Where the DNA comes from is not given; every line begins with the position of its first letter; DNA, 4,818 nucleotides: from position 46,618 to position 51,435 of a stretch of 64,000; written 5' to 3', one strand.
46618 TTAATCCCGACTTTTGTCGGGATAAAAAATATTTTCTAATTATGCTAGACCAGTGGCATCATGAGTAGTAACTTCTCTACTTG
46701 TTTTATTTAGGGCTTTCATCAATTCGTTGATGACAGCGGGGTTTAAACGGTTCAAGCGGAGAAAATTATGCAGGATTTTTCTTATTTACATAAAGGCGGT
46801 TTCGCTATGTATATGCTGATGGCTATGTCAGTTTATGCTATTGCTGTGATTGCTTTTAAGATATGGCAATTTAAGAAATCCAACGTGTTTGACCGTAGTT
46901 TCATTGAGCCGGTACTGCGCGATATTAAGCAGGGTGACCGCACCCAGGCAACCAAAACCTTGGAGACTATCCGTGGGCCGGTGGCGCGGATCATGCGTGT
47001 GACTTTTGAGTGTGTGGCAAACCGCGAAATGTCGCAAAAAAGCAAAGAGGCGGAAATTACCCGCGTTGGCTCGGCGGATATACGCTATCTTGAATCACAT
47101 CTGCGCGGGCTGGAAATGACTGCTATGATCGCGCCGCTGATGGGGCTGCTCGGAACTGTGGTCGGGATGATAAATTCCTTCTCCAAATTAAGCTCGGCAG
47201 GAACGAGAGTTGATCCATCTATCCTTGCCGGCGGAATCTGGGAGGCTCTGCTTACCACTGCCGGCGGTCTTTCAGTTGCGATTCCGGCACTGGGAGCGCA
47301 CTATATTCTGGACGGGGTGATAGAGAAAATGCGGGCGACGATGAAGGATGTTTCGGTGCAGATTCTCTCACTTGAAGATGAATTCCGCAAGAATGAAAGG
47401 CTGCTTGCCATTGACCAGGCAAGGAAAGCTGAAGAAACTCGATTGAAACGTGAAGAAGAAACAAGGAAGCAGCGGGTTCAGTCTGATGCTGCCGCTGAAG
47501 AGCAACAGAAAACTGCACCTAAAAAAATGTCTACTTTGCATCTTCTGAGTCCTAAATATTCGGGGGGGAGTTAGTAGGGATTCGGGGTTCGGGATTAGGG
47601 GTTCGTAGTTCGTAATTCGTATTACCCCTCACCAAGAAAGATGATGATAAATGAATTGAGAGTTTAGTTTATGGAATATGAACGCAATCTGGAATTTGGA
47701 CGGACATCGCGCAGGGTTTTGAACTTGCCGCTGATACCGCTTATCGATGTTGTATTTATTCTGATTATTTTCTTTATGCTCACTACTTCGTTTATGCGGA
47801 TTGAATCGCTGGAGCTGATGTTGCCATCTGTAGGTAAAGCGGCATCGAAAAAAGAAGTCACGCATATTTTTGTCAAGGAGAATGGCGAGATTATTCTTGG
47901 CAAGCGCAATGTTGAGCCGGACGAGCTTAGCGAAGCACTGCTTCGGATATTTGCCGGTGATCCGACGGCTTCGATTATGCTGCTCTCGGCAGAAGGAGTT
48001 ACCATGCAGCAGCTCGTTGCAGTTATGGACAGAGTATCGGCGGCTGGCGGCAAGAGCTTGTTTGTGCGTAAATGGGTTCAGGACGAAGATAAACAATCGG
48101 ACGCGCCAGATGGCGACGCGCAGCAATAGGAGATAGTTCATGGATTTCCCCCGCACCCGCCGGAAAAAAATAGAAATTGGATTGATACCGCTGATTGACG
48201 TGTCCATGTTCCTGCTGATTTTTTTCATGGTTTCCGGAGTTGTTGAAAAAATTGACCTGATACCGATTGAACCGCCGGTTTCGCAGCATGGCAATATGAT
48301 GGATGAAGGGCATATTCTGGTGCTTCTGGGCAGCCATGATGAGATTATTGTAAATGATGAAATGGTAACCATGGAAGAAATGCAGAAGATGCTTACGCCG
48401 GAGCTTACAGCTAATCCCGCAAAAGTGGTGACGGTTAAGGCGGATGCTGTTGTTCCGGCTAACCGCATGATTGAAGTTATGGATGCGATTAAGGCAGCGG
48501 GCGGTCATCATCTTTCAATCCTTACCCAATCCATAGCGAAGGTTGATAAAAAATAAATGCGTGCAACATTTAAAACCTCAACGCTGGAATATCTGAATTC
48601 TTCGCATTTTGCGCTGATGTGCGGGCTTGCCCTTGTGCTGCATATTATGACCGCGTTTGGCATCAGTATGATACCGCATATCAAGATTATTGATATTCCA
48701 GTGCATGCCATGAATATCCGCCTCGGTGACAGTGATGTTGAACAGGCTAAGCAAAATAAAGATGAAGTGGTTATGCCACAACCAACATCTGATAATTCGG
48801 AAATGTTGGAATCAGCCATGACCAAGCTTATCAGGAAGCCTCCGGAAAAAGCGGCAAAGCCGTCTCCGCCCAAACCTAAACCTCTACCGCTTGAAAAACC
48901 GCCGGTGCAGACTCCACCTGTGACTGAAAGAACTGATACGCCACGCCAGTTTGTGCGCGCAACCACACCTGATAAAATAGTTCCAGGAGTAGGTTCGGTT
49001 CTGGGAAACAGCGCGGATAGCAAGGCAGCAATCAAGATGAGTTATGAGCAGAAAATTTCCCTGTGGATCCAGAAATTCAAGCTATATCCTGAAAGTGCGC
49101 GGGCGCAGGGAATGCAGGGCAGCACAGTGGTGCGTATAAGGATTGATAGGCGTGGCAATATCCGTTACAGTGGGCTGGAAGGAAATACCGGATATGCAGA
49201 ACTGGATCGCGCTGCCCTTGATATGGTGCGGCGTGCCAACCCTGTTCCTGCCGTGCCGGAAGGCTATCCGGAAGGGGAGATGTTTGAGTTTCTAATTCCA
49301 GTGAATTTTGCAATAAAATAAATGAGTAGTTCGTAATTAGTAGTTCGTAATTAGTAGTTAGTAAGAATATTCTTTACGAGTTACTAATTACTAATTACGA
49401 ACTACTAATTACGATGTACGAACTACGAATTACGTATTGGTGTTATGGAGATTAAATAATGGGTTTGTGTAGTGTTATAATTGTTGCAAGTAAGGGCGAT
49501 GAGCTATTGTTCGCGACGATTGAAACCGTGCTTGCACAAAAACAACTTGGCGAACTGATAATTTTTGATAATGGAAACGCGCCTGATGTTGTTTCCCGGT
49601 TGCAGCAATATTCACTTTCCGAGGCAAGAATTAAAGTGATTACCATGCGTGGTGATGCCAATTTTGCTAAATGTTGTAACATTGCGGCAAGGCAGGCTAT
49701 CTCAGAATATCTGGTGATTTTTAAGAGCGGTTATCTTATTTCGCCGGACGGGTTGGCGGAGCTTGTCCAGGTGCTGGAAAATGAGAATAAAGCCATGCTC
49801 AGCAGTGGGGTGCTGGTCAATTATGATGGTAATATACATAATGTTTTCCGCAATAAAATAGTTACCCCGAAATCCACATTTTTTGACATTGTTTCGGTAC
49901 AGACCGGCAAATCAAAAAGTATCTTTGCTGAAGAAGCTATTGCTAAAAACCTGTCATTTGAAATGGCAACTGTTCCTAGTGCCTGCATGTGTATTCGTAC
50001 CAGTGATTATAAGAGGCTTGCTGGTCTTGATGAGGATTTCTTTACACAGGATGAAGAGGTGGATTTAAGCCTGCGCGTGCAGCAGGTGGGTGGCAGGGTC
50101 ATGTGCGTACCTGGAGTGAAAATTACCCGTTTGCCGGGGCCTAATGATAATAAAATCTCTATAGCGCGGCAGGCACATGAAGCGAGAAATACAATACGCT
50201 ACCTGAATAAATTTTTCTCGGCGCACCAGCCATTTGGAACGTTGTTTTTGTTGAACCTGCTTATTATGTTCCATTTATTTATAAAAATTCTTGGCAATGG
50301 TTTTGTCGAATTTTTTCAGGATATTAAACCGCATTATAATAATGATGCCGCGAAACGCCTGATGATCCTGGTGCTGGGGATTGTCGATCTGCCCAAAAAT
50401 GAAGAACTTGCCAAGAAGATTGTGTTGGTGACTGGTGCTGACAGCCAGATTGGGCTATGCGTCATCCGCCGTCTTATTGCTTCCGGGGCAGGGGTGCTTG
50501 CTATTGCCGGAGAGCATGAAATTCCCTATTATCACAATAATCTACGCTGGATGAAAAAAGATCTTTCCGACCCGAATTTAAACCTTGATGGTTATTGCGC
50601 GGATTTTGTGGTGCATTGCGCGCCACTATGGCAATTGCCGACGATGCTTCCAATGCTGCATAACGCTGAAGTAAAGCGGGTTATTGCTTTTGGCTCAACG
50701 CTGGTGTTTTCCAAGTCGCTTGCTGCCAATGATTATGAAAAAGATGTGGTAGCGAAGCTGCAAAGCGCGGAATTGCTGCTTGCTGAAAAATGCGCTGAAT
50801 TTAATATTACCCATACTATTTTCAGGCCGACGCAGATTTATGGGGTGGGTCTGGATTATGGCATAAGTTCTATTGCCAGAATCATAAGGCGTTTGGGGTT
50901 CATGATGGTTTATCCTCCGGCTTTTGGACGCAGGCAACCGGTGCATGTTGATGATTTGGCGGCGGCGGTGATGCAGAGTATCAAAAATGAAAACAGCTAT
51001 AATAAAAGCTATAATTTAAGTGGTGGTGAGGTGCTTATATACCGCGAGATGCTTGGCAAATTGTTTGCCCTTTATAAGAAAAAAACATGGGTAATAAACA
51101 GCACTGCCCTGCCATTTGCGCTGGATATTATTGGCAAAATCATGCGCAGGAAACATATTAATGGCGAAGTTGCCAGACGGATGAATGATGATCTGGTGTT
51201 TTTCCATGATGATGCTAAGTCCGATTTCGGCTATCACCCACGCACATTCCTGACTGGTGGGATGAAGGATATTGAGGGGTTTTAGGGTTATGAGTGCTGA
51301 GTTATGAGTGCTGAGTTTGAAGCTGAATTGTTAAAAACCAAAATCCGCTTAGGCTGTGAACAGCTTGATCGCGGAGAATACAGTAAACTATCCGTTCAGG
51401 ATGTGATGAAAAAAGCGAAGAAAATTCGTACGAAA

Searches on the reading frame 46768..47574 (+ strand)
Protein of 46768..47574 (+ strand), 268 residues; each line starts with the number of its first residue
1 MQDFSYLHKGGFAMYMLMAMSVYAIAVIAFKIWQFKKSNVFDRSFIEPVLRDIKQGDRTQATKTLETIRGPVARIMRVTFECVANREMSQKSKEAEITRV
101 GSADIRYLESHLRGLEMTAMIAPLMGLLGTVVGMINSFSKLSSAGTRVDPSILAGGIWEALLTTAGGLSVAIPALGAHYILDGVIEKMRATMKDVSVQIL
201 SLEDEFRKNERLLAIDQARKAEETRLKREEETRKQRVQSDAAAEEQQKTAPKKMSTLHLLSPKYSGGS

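Call 73: search_protein_families(library=pfam, proteins=[window:46768-47574:+], max_evalue=0.00001)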
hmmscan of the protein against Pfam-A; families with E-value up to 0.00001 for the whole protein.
window:46768-47574:+ (268 aa): 1 family
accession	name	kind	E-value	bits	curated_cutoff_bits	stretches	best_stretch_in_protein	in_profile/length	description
PF01618.21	MotA_ExbB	-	4.1e-25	88.4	22.9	1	72-192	6-125/127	MotA/TolQ/ExbB proton channel family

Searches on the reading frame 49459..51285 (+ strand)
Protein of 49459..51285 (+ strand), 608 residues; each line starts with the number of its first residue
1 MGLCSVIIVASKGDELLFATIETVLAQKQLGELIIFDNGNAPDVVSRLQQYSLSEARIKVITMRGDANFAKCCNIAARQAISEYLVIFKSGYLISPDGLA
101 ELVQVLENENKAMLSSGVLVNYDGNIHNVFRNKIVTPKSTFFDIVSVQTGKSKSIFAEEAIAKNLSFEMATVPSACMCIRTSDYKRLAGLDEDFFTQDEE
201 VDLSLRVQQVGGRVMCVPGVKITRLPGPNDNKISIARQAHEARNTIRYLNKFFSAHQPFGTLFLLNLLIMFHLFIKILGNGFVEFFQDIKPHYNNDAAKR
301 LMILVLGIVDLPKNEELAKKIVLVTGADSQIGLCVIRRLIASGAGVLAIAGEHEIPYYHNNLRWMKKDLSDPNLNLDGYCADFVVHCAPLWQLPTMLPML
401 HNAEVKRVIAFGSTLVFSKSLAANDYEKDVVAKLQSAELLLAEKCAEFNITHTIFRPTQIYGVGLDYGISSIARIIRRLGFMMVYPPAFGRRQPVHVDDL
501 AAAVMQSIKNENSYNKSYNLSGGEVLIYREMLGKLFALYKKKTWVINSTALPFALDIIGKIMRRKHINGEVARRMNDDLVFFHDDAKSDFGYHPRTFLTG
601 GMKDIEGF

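Call 73: search_protein_families(library=pfam, proteins=[window:49459-51285:+], max_evalue=0.00001)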
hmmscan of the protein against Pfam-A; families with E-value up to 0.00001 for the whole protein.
window:49459-51285:+ (608 aa): 3 families
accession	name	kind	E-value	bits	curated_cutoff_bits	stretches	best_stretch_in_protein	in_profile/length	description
PF00535.33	Glycos_transf_2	-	1.4e-09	38.6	23.3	1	5-142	1-132/168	Glycosyl transferase family 2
PF01370.27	Epimerase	-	7.6e-08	32.5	20.9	0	322-520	1-239/240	NAD dependent epimerase/dehydratase family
PF13641.12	Glyco_tranf_2_3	-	1.1e-07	32.5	27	1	4-238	3-224/230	Glycosyltransferase like family 2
